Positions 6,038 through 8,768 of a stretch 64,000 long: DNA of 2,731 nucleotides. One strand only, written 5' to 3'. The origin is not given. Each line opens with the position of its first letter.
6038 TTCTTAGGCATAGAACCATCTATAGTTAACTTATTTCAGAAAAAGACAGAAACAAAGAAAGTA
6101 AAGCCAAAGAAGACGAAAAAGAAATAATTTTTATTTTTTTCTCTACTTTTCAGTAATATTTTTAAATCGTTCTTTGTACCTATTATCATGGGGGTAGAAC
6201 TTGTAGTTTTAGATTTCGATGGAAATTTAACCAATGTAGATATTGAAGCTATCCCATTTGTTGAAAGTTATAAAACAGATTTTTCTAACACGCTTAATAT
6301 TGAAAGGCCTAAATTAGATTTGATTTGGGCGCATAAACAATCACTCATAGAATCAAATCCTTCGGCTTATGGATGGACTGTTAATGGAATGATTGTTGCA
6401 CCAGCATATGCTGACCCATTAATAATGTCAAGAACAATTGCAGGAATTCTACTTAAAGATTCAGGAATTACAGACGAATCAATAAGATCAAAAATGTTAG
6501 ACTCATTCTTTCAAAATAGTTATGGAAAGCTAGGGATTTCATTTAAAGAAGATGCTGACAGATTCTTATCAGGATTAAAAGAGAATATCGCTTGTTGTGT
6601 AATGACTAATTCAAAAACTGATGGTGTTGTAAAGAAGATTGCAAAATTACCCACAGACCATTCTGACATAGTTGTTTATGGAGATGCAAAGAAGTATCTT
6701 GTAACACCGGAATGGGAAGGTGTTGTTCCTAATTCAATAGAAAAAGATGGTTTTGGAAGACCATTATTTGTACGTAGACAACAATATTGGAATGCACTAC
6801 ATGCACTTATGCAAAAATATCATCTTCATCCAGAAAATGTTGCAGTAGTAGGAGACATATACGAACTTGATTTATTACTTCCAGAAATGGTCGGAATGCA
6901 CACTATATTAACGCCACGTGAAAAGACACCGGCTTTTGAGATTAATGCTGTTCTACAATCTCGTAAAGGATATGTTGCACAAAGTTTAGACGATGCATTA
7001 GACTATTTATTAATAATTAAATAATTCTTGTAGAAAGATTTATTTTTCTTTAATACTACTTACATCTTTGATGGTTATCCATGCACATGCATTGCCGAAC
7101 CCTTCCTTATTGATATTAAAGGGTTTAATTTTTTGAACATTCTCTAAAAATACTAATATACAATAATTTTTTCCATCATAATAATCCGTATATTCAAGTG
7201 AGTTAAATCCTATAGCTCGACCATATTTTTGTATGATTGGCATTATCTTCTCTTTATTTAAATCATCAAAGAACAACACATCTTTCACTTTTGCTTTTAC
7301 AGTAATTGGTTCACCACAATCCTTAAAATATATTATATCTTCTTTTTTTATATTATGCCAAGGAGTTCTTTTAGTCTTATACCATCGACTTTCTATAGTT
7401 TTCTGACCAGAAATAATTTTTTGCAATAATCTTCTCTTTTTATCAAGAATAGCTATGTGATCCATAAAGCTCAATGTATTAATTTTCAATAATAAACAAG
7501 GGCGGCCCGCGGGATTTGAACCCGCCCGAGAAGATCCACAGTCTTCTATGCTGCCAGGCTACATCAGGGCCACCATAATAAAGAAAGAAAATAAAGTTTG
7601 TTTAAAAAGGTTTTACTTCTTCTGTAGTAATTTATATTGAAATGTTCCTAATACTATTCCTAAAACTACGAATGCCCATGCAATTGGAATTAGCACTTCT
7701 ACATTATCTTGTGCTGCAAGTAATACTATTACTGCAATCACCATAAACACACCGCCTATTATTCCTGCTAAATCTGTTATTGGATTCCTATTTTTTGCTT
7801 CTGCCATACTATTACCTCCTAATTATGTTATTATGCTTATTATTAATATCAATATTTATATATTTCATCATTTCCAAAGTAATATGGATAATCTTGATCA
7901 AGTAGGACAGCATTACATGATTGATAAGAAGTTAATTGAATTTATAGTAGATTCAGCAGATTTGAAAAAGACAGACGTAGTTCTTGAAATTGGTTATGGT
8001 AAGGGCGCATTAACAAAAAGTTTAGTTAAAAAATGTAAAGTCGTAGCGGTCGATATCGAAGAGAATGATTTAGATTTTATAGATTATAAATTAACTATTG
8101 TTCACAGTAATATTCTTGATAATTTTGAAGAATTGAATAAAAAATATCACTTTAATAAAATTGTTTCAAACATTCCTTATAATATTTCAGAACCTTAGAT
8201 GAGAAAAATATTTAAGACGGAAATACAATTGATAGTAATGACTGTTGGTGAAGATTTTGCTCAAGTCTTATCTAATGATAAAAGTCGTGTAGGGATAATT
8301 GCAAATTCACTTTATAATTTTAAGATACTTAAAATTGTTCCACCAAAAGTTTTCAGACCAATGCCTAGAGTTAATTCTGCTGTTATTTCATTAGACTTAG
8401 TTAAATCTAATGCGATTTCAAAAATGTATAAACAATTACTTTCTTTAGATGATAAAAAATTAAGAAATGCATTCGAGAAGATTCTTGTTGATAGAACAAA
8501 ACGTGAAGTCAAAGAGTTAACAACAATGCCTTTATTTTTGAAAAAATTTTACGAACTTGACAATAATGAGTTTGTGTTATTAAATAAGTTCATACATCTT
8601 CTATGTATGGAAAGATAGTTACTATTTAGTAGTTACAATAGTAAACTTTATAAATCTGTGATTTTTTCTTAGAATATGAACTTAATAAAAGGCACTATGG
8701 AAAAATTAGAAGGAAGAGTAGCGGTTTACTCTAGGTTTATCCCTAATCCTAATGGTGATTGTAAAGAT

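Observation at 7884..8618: In-frame amber codon splits the otherwise intact KsgA/Dim1 rRNA dimethyltransferase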

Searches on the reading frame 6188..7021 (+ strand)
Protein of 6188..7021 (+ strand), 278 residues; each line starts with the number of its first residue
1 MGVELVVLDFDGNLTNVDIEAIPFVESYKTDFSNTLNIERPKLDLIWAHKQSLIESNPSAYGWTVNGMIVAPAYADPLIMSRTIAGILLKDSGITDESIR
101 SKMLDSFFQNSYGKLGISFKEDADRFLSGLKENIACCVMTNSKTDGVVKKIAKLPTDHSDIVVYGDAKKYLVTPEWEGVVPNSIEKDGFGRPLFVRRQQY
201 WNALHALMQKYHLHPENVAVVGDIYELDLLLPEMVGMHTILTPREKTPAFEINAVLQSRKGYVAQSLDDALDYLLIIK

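Call 18: search_protein_families(library=pfam, proteins=[window:6188-7021:+], max_evalue=0.001)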
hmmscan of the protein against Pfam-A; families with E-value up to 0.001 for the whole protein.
window:6188-7021:+ (278 aa): 2 families
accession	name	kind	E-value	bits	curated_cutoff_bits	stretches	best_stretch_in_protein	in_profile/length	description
PF13242.12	Hydrolase_like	-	4.3e-07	30.2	22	1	204-270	10-75/75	HAD-hyrolase-like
PF00702.32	Hydrolase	-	0.00092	20.1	26.4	0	4-229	2-184/191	haloacid dehalogenase-like hydrolase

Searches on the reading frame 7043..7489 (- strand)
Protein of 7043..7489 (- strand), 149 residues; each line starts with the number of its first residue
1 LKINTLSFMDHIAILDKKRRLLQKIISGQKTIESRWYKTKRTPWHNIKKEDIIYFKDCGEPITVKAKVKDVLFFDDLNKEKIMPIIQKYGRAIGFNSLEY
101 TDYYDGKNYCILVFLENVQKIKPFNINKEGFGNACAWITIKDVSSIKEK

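Call 36: search_protein_families(library=pfam, proteins=[window:7043-7489:-], max_evalue=0.001)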
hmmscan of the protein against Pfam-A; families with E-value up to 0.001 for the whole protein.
window:7043-7489:- (149 aa): 1 family
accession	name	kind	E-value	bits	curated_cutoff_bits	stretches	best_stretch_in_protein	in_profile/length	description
PF04266.20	ASCH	-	3.9e-05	24.7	21.2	1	20-80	6-64/103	ASCH domain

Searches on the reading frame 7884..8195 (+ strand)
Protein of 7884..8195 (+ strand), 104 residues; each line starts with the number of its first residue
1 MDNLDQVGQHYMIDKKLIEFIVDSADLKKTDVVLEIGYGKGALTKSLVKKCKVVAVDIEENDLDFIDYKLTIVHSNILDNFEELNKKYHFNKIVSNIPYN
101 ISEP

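Call 7: search_protein_families(library=pfam, proteins=[window:7884-8195:+], max_evalue=0.01)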
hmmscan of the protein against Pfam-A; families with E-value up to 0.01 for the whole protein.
seq(104 aa): 5 families
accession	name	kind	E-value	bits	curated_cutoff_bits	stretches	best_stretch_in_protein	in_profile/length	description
PF00398.26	RrnaAD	-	5.4e-18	65.5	24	1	6-104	7-114/263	Ribosomal RNA adenine dimethylase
PF01728.25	FtsJ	-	1.2e-05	25.8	24.1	1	16-80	8-78/181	FtsJ-like methyltransferase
PF13649.12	Methyltransf_25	-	0.00013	23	27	1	33-85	1-59/97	Methyltransferase domain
PF02353.26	CMAS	-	0.0019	18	27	1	18-95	51-133/273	Mycolic acid cyclopropane synthetase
PF13489.12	Methyltransf_23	-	0.0021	18.2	27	1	17-69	9-61/164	Methyltransferase domain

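Call 41: list_cluster_members(proteins=[window:7884-8195:+, window:8199-8615:+])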
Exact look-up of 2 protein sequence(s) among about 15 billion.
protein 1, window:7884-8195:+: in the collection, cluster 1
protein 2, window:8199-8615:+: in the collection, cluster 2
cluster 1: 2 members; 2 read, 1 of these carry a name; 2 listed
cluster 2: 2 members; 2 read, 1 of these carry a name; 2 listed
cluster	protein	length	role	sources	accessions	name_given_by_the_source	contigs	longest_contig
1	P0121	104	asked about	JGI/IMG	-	16S rRNA A1518/A1519 N6-dimethyltransferase RsmA/KsgA/DIM1 with predicted DNA ...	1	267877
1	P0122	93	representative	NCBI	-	-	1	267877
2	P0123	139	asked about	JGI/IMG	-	16S rRNA A1518/A1519 N6-dimethyltransferase RsmA/KsgA/DIM1 with predicted DNA ...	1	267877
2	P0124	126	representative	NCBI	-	-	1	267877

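Call 43: find_encoding_contigs(protein=P0124, flank=1000, max_places=4)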
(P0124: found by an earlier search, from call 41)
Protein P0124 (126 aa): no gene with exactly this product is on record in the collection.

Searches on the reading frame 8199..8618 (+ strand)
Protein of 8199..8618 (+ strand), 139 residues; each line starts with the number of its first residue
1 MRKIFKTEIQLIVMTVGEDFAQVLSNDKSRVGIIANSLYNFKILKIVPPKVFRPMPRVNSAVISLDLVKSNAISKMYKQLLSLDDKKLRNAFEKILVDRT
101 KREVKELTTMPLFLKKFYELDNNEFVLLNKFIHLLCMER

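Call 7: search_protein_families(library=pfam, proteins=[window:8199-8615:+], max_evalue=0.01)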
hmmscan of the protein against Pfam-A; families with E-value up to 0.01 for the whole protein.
seq(139 aa): 1 family
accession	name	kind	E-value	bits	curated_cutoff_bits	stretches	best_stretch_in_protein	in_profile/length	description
PF00398.26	RrnaAD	-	4.7e-09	36.2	24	1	10-104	128-235/263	Ribosomal RNA adenine dimethylase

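Call 10: find_encoding_contigs(protein=window:8199-8618:+, flank=6000, max_places=10)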
Protein window:8199-8618:+ (139 aa): 1 contig read that carries it; 1 place shown.
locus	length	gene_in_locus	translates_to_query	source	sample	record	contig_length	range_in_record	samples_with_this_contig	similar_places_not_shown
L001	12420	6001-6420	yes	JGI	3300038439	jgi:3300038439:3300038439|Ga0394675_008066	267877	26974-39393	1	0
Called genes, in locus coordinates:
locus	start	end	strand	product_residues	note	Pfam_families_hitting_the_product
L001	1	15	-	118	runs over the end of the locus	-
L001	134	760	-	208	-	PF01193:RNA_pol_L, PF01000:RNA_pol_A_bac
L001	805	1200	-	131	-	PF00411:Ribosomal_S11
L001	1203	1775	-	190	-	PF01479:S4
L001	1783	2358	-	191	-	PF06831:H2TH (weak), PF00416:Ribosomal_S13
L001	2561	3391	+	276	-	PF12146:Hydrolase_4 (weak), PF00561:Abhydrolase_1, PF12697:Abhydrolase_6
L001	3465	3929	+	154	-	-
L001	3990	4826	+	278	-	PF13242:Hydrolase_like (weak)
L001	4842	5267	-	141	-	-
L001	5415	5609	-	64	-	-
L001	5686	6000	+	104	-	PF00398:RrnaAD, PF01728:FtsJ (weak)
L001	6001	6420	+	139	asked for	PF00398:RrnaAD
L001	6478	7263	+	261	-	-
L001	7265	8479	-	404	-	PF00155:Aminotran_1_2, PF00266:Aminotran_5, PF01212:Beta_elim_lyase (weak)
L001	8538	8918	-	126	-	PF08761:dUTPase_2 (faint), PF01503:PRA-PH (weak), PF12643:MazG-like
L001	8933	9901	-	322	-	PF13462:Thioredoxin_4, PF01323:DSBA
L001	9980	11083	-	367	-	-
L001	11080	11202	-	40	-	-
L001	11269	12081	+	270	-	-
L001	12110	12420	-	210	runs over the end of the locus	PF00834:Ribul_P_3_epim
